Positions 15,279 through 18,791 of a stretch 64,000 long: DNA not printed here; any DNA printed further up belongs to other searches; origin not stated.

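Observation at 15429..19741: lodAB-like operon whose quinoprotein oxidase is fused to an N-terminal catalase-like haem domain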

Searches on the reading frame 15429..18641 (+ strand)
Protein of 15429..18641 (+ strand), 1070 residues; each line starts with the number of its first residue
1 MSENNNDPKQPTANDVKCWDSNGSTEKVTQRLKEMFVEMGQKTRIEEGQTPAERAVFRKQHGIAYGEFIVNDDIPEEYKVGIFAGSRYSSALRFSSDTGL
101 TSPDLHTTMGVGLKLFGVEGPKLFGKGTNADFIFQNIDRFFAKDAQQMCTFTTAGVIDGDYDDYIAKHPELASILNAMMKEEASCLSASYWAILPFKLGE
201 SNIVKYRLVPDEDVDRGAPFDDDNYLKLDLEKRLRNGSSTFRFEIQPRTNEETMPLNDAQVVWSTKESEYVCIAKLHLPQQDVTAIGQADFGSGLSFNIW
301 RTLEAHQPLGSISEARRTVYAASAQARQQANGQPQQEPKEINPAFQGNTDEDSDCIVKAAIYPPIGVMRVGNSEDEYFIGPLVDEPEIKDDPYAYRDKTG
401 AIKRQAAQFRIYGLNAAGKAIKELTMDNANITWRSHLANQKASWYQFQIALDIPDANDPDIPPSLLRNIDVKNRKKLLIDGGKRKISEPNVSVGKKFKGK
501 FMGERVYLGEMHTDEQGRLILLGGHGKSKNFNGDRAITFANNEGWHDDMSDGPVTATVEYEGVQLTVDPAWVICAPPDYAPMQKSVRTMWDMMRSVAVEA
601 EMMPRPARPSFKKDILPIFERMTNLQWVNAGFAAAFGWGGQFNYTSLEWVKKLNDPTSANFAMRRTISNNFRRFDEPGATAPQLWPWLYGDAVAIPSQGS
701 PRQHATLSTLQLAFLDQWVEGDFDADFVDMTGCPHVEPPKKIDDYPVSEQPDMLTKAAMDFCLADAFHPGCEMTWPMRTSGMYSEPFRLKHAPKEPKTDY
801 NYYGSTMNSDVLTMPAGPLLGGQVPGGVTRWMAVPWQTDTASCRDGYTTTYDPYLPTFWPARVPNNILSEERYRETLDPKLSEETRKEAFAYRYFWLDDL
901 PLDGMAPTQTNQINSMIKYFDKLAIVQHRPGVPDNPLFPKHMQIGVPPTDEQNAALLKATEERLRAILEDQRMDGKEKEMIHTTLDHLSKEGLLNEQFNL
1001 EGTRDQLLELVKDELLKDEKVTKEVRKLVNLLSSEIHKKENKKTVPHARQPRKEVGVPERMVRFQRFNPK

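Call 3: search_protein_families(library=pfam, proteins=[window:15429-18641:+], max_evalue=0.01)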
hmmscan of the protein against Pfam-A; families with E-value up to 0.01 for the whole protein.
window:15429-18641:+ (1070 aa): 2 families
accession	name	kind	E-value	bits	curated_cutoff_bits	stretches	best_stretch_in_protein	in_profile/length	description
PF17990.7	LodA_N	-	8.9e-78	261.6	26.3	1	362-574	1-213/213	L-Lysine epsilon oxidase N-terminal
PF18417.6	LodA_C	-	5.1e-41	140.3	25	1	698-859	11-149/149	L-lysine epsilon oxidase C-terminal domain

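Call 4: search_protein_families(library=ncbifam, proteins=[window:15429-18641:+], max_evalue=0.01)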
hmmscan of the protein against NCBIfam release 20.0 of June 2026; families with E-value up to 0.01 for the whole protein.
window:15429-18641:+ (1070 aa): 2 families
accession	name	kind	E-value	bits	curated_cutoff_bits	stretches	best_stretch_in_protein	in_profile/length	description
NF038173.1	Gly_ox_CTQ_GoxA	equivalog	1.2e-118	396.7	750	1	322-935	7-635/668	CTQ-dependent glycine oxidase GoxA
NF038172.1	Lys_ox_CTQ_LodA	equivalog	8.5e-55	186.3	600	1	360-845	3-504/684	CTQ-dependent lysine 6-oxidase LodA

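Call 65: predict_structure(alignment_id=A3)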
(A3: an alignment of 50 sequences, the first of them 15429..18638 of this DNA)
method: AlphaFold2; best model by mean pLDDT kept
length: 1070 residues; sequences in the alignment: 50
mean_pLDDT: 78.0   pTM: 0.65
mean pLDDT of the five models: 78.0, 77.7, 76.8, 75.0, 72.5
residues with pLDDT >= 90: 349; 70-90: 429; 50-70: 189; < 50: 103
segments of 3 or more residues with pLDDT < 50: 1-8, 345-349, 449-458, 691-693, 766-771, 839-861, 994-999, 1012-1016, 1018-1020, 1042-1070
pLDDT, mean of each block of 10 residues (from residue 1): 42 60 81 82 76 78 93 91 93 89 89 92 86 94 91 81 88 90 93 93 95 81 88 86 96 92 93 94 70 78 93 89 79 63 52 84 92 93 89 90 96 87 96 95 64 45 66 85 96 93 93 98 92 79 85 96 90 85 79 77 81 91 72 79 87 93 88 64 59 54 72 93 90 72 94 90 54 52 62 60 53 60 78 64 44 46 73 92 90 79 75 84 88 84 87 82 77 72 65 48 51 47 63 65 37 30 32
secondary structure, 60 per line:
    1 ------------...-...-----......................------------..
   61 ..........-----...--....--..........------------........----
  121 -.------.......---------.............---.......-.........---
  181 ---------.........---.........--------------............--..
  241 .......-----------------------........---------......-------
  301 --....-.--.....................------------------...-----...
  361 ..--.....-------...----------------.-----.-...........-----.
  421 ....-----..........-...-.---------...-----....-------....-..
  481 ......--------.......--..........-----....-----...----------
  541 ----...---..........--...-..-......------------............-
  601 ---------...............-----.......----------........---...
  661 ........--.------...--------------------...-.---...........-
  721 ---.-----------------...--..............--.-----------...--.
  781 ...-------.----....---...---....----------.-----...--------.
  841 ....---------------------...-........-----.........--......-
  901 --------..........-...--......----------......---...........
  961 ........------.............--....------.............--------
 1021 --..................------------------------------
elements in order (helices of 4 or more, strands of 3 or more residues): H25-46 E59-70 H81-84 E87-96 E109-116 E129-135 H145-157 H161-167 H169-177 E190-198 E202-210 H225-236 E239-247 E271-278 H288-293 H311-331 E358-362 E365-369 E377-379 E404-414 E420-424 E430-439 H474-477 E479-486 E495-501 E504-513 E519-522 E528-530 E545-547 E551-560 E563-565 E570-575 H589-599 H611-624 H630-636 H647-654 H658-668 H709-719 H747-760 H780-783 H796-799 H809-812 H840-844 E866-868 H870-877 H883-891 H896-899 H909-918 E925-930 E941-946 H950-968 H975-987 H990-993 H1000-1012 H1023-1040

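Call 68: fold_search(model_id=the predicted structure, library=pdb)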
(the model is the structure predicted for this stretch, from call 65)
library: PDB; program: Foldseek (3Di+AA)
matches with E <= 10: 427; with E <= 0.001: 229
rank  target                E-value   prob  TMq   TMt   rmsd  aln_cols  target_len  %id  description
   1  6byw_D                1.1e-28  1.00  0.43  0.58   7.6       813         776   23  Structure of GoxA from Pseudoalteromonas luteoviolacea (released 2018-02-14)
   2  6ubr_D                7.6e-28  1.00  0.43  0.58   7.6       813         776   23  Crystal structure of D678A GoxA bound to glycine at pH 7.5 (released 2019-10-23)
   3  6eer_A                8.8e-28  1.00  0.42  0.58   7.4       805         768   23  Structure of glycine-bound GoxA from Pseudoalteromonas luteoviolacea (released 2019-01-16)
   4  6ubr_B                9.6e-28  1.00  0.44  0.59   7.7       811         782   22  Crystal structure of D678A GoxA bound to glycine at pH 7.5 (released 2019-10-23)
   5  6byw_B                1.1e-27  1.00  0.43  0.58   7.2       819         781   23  Structure of GoxA from Pseudoalteromonas luteoviolacea (released 2018-02-14)
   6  6byw_C                1.5e-27  1.00  0.43  0.58   7.0       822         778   22  Structure of GoxA from Pseudoalteromonas luteoviolacea (released 2018-02-14)
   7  6vmw_B                2.1e-27  1.00  0.44  0.58   7.1       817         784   22  Crystal structure of the F316A mutant of GoxA soaked with glycine (released 2020-04-08)
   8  6vmf_B                3.3e-27  1.00  0.43  0.59   8.2       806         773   22  Crystal structure of the Y766F mutant of GoxA soaked with glycine (released 2020-04-08)
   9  6vmv_B                3.8e-27  1.00  0.44  0.59   7.8       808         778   23  Crystal structure of the H767A mutant of GoxA soaked with glycine (released 2020-04-08)
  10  6vmv_D                3.8e-27  1.00  0.43  0.58   7.8       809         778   22  Crystal structure of the H767A mutant of GoxA soaked with glycine (released 2020-04-08)
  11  6ubr_C                4.2e-27  1.00  0.42  0.57   8.9       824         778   22  Crystal structure of D678A GoxA bound to glycine at pH 7.5 (released 2019-10-23)
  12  6uc1_B                4.6e-27  1.00  0.43  0.59   8.4       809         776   23  Crystal structure of D678A GoxA soaked in glycine at pH 7.5 (released 2019-10-23)
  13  6uc1_D                4.6e-27  1.00  0.43  0.58   7.2       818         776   23  Crystal structure of D678A GoxA soaked in glycine at pH 7.5 (released 2019-10-23)
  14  6byw_A                4.8e-27  1.00  0.42  0.56   9.4       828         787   23  Structure of GoxA from Pseudoalteromonas luteoviolacea (released 2018-02-14)
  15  6ubz_D                5.5e-27  1.00  0.44  0.59   7.3       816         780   22  Crystal structure of D678A GoxA bound to glycine at pH 5.5 (released 2019-10-23)
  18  6eer_C                6.3e-27  1.00  0.43  0.58   7.6       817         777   22  Structure of glycine-bound GoxA from Pseudoalteromonas luteoviolacea (released 2019-01-16)
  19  6vmf_D                6.6e-27  1.00  0.44  0.59   7.9       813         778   22  Crystal structure of the Y766F mutant of GoxA soaked with glycine (released 2020-04-08)
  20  6vl7_D                7.0e-27  1.00  0.43  0.59   6.8       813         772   23  Crystal structure of the H583C mutant of GoxA soaked with glycine (released 2020-04-08)
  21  6ubn_A                7.0e-27  1.00  0.42  0.56   7.7       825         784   22  Crystal structure of D678E GoxA bound to glycine (released 2019-10-23)
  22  6eer_B                7.3e-27  1.00  0.44  0.59   7.4       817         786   22  Structure of glycine-bound GoxA from Pseudoalteromonas luteoviolacea (released 2019-01-16)
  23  6vmf_A                8.0e-27  1.00  0.44  0.60   6.7       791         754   24  Crystal structure of the Y766F mutant of GoxA soaked with glycine (released 2020-04-08)
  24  6vl7_A                8.4e-27  1.00  0.45  0.60   7.7       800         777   23  Crystal structure of the H583C mutant of GoxA soaked with glycine (released 2020-04-08)
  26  6vl7_C                9.6e-27  1.00  0.45  0.60   6.9       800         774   23  Crystal structure of the H583C mutant of GoxA soaked with glycine (released 2020-04-08)
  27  6ubn_C                9.6e-27  1.00  0.44  0.60   6.8       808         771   23  Crystal structure of D678E GoxA bound to glycine (released 2019-10-23)
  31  6ubn_B                1.2e-26  1.00  0.43  0.57   7.1       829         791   22  Crystal structure of D678E GoxA bound to glycine (released 2019-10-23)
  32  6eer_D                1.2e-26  1.00  0.43  0.57   7.1       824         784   22  Structure of glycine-bound GoxA from Pseudoalteromonas luteoviolacea (released 2019-01-16)
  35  6ubn_D                1.4e-26  1.00  0.42  0.56   9.1       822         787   23  Crystal structure of D678E GoxA bound to glycine (released 2019-10-23)
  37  6vmf_C                1.5e-26  1.00  0.43  0.58   7.2       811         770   22  Crystal structure of the Y766F mutant of GoxA soaked with glycine (released 2020-04-08)
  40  6vl7_B                2.8e-26  1.00  0.43  0.58   6.8       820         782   22  Crystal structure of the H583C mutant of GoxA soaked with glycine (released 2020-04-08)
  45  3weu_B                3.8e-25  1.00  0.38  0.57  11.1       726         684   22  Crystal structure of the L-Lys epsilon-oxidase from Marinomonas mediterranea (released 2013-09-04)
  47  3weu_A                2.3e-24  1.00  0.38  0.57   9.1       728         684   22  Crystal structure of the L-Lys epsilon-oxidase from Marinomonas mediterranea (released 2013-09-04)
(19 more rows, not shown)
